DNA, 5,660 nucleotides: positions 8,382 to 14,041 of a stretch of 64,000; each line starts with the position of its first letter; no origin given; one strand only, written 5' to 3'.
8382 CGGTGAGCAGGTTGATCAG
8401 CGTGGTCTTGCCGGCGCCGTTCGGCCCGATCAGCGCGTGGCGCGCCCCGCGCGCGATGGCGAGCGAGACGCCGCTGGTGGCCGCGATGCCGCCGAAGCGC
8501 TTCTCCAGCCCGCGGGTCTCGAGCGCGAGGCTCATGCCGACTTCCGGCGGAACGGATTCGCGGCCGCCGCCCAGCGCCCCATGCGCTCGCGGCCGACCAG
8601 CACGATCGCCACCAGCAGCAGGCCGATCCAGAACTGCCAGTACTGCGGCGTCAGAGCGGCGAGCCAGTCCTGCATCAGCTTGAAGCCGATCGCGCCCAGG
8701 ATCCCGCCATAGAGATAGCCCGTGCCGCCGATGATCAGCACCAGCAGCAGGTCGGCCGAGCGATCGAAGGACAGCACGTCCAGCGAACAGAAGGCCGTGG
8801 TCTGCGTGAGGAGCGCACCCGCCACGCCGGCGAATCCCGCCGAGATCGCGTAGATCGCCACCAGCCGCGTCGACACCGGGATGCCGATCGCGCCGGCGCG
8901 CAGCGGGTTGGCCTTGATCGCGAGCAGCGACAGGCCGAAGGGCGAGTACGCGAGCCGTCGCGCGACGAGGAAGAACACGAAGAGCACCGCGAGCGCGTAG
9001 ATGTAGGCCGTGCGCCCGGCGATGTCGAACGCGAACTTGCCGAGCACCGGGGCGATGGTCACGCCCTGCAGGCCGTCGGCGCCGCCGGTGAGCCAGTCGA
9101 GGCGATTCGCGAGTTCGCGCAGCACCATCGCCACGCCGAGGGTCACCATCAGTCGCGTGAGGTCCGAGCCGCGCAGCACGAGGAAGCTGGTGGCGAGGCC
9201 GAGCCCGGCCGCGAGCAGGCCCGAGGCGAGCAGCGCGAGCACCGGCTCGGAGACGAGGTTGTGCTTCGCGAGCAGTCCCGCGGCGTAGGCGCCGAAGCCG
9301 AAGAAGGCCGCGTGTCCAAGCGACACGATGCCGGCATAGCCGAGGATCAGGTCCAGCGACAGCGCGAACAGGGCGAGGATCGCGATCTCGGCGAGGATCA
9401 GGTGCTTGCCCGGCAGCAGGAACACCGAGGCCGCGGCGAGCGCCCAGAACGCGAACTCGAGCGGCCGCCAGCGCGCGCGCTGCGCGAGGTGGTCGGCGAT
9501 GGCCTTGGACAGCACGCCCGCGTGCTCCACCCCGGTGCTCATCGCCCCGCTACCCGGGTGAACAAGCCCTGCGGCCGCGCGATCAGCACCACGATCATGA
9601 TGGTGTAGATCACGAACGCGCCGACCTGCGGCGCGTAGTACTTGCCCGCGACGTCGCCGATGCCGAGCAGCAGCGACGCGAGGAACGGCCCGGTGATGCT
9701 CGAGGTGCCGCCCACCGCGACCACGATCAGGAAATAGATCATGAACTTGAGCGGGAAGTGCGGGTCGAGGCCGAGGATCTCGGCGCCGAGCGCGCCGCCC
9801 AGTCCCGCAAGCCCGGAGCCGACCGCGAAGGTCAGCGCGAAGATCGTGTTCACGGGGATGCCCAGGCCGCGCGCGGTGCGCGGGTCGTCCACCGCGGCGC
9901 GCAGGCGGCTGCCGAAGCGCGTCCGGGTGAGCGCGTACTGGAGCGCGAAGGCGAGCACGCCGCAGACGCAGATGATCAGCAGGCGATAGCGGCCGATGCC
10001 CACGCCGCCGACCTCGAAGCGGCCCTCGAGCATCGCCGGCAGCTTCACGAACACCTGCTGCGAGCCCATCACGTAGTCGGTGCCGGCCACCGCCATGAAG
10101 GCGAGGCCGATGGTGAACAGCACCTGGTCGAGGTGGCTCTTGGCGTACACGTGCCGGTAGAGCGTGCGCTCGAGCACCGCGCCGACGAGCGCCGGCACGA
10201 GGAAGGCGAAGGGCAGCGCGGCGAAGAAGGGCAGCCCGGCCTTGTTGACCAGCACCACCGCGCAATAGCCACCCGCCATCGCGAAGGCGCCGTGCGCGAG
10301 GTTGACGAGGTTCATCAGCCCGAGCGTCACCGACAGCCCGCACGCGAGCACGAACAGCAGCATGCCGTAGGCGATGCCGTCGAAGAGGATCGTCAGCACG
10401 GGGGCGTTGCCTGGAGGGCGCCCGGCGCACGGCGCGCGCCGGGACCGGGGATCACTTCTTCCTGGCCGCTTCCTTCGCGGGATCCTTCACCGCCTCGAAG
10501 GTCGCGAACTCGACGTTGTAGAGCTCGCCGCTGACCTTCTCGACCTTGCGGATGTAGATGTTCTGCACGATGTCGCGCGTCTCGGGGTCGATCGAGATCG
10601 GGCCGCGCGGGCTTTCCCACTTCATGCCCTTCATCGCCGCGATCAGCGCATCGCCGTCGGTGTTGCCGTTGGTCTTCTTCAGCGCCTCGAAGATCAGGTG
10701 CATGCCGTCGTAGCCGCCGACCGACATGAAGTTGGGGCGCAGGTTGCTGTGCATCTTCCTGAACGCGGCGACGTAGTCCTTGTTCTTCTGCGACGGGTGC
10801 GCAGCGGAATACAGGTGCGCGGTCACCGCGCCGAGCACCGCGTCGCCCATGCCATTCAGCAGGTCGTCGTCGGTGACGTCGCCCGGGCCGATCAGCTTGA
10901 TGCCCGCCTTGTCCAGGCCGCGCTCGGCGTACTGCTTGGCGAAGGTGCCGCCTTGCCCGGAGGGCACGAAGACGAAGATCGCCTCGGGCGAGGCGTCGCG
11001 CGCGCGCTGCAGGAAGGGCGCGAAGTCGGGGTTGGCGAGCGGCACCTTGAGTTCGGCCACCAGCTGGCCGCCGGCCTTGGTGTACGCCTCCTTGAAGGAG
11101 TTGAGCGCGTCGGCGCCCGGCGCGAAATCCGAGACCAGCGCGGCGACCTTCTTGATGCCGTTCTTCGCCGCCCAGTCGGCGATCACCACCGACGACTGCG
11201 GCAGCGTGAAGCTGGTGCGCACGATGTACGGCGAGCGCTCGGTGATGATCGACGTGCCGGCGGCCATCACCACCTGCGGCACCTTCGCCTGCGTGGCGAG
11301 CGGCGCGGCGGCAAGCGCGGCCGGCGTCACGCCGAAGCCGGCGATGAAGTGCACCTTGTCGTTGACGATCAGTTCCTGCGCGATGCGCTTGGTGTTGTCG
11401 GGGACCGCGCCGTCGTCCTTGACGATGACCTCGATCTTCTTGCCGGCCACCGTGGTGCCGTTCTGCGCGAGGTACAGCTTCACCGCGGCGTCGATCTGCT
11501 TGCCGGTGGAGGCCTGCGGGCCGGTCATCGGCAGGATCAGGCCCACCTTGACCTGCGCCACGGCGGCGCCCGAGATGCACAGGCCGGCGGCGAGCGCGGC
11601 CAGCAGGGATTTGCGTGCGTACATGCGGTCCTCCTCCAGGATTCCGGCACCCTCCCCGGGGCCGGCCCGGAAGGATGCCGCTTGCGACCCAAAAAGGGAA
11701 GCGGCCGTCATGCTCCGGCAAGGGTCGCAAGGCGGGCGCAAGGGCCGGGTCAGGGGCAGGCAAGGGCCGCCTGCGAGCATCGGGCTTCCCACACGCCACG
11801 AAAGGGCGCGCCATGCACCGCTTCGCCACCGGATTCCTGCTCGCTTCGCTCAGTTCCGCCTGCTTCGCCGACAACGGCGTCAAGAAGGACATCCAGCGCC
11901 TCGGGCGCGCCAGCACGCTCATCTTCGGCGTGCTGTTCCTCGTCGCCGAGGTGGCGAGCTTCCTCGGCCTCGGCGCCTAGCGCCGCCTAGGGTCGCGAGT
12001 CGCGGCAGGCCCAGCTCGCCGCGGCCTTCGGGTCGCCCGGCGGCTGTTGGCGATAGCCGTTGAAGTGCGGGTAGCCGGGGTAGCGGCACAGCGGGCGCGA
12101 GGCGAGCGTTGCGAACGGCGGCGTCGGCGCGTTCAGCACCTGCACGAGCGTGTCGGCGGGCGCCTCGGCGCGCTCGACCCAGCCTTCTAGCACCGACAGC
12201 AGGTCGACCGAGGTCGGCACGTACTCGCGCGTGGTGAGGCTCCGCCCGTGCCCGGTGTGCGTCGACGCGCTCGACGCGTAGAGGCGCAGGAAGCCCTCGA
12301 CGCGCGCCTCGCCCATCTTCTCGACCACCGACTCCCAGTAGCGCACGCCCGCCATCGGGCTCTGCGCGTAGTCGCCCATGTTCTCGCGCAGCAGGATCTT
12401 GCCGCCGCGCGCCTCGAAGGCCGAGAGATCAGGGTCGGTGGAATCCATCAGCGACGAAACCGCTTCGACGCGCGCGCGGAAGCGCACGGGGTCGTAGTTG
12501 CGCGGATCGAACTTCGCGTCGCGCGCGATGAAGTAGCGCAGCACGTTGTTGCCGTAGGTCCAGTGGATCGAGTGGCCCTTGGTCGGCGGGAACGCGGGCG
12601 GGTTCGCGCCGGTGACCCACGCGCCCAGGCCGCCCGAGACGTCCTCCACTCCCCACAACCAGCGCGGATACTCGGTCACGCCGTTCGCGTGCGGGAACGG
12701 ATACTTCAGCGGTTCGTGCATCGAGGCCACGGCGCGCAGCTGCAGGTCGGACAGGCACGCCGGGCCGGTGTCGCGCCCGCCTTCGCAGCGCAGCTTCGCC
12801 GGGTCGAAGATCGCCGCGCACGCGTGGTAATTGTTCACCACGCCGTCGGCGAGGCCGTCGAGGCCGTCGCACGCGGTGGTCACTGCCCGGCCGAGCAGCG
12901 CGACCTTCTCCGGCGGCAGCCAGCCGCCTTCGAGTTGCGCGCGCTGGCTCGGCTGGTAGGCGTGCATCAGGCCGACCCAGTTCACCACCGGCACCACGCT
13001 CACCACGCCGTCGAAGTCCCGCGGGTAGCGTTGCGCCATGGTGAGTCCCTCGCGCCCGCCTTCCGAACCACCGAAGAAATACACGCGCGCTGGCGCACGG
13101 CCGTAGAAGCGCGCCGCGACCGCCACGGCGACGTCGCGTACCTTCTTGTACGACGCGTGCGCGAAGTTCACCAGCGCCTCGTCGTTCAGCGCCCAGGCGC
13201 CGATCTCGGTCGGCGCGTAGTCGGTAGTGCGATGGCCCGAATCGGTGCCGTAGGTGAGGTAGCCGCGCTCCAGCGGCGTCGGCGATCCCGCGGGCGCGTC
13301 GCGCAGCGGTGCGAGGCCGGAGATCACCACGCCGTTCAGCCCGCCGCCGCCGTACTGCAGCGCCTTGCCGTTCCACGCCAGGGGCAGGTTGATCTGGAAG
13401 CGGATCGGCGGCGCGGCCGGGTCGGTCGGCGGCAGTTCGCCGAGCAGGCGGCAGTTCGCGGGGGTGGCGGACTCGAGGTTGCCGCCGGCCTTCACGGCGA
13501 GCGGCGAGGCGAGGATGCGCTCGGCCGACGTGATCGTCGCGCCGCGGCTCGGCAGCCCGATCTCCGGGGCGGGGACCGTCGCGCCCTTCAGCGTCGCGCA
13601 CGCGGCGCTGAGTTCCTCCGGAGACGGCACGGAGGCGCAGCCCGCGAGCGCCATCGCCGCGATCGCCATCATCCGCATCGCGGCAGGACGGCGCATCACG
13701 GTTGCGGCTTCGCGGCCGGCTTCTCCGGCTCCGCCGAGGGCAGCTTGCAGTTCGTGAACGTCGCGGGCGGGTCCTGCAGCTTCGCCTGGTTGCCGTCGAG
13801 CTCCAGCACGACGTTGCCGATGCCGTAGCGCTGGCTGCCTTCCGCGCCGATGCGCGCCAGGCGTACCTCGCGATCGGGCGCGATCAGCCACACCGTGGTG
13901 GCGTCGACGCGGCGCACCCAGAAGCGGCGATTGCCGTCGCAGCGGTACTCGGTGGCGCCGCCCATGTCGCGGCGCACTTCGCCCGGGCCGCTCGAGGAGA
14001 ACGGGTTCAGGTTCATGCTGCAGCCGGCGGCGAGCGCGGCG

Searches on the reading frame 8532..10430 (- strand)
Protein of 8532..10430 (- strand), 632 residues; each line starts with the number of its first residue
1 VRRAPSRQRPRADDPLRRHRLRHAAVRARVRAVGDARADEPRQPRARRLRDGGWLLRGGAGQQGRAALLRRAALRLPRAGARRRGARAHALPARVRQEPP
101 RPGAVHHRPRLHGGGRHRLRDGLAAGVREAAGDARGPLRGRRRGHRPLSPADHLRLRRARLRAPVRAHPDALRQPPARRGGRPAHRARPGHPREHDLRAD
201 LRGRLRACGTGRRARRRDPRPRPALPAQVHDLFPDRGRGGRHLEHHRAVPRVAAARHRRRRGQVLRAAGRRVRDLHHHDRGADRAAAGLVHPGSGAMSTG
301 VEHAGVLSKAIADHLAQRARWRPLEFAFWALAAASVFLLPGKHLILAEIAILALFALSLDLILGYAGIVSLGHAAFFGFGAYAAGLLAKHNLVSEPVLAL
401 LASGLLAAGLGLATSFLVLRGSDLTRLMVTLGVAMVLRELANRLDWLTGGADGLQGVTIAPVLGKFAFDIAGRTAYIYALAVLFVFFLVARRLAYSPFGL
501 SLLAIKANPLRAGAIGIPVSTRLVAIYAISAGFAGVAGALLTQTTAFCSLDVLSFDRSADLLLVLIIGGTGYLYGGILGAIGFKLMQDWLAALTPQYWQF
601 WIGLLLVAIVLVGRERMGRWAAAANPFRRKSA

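Call 21: search_protein_families(library=pfam, proteins=[window:8532-10430:-])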
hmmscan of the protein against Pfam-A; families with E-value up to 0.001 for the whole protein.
window:8532-10430:- (632 aa): 1 family
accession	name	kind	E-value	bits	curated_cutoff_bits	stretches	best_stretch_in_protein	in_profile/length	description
PF02653.21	BPD_transp_2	-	3.5e-31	108.8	26.8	1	345-610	5-269/269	Branched-chain amino acid transport system / permease component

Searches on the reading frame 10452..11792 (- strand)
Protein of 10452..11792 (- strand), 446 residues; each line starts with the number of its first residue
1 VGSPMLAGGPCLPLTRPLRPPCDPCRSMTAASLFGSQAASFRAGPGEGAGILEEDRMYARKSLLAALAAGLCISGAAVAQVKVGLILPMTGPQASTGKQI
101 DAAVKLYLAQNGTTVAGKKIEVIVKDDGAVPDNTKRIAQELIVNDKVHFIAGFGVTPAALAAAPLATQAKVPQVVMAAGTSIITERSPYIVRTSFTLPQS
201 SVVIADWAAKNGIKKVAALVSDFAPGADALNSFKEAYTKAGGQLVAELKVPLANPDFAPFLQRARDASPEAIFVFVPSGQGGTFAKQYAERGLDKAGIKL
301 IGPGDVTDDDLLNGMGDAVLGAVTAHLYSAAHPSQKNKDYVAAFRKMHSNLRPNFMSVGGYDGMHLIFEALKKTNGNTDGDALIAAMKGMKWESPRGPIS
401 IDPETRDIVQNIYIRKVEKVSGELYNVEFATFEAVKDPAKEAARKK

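Call 22: search_protein_families(library=pfam, proteins=[window:10452-11792:-])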
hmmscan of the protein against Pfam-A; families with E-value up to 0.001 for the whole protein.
window:10452-11792:- (446 aa): 3 families
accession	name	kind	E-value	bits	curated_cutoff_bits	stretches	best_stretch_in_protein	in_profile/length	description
PF13458.12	Peripla_BP_6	-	1.1e-72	246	31.7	1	80-418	1-339/343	Periplasmic binding protein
PF13433.12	Peripla_BP_5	-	2.3e-27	96.5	27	1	81-419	1-338/363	Periplasmic binding protein domain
PF01094.35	ANF_receptor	-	6.1e-17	62.1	25.4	1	111-404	16-337/353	Receptor family ligand binding region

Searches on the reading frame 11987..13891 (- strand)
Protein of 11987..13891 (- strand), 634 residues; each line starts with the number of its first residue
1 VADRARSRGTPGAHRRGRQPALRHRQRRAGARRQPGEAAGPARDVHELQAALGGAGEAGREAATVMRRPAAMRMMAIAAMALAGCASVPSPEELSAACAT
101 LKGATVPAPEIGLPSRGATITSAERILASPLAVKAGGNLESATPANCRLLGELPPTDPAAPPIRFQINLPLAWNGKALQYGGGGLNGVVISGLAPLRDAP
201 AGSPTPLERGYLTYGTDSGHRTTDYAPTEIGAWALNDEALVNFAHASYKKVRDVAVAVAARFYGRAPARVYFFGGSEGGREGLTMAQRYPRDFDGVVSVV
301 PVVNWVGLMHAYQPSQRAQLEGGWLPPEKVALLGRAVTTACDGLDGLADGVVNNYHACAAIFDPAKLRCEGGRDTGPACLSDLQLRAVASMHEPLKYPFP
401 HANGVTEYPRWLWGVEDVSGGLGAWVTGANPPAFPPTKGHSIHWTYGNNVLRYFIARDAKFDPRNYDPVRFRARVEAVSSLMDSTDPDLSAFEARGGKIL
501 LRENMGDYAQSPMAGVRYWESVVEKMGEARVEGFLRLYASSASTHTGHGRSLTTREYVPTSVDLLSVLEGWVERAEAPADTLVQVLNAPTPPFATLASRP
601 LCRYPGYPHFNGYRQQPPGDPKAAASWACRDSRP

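Call 22: search_protein_families(library=pfam, proteins=[window:11987-13891:-])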
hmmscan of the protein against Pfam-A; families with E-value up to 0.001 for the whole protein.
window:11987-13891:- (634 aa): 2 families
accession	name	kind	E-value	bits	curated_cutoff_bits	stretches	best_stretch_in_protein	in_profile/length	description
PF07519.17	Tannase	-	1.9e-107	360.6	29.8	1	147-612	1-477/490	Tannase and feruloyl esterase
PF00326.27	Peptidase_S9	-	4.4e-05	23.5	22.6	1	253-313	50-113/213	Prolyl oligopeptidase family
